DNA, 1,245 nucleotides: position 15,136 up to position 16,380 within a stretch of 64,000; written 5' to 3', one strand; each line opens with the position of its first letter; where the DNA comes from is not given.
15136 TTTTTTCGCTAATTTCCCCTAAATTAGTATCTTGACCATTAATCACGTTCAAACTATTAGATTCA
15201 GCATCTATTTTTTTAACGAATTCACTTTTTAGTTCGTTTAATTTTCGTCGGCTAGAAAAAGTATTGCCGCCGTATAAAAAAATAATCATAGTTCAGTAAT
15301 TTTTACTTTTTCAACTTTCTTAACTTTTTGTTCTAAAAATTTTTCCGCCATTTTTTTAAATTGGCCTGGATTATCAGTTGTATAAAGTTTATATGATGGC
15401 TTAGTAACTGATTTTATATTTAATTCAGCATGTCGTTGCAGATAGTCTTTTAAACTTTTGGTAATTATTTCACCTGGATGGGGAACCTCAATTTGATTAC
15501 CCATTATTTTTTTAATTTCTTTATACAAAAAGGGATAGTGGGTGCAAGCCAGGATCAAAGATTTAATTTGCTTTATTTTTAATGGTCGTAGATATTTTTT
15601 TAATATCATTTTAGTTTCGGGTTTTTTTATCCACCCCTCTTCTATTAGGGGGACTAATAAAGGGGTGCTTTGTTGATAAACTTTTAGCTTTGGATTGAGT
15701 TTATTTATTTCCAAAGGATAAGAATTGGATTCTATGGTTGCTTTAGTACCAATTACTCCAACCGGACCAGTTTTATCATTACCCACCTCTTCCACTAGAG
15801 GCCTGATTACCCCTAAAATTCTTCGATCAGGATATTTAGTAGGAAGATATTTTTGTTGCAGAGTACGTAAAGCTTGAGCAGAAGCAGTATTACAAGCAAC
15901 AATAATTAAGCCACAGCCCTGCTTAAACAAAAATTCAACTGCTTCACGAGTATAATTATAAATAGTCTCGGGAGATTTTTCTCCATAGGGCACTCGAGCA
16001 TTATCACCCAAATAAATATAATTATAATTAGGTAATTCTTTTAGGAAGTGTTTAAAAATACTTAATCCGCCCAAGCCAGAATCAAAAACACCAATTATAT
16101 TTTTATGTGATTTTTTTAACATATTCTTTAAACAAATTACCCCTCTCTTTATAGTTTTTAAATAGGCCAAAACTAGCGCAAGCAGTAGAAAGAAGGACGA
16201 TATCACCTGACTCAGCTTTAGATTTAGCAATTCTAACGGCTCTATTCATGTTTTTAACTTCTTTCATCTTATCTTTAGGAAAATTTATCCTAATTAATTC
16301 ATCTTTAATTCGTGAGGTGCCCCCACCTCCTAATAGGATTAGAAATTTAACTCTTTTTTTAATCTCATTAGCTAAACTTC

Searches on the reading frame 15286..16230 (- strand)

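Call 12: search_protein_families(library=pfam, proteins=[window:15286-16230:-], max_evalue=0.01)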
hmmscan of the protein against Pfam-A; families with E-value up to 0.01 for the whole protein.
window:15286-16230:- (314 aa): 1 family
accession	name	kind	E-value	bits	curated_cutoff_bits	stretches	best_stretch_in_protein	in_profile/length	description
PF01177.27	Asp_Glu_race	-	6.8e-11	42.8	31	1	66-246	25-197/211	Asp/Glu/Hydantoin racemase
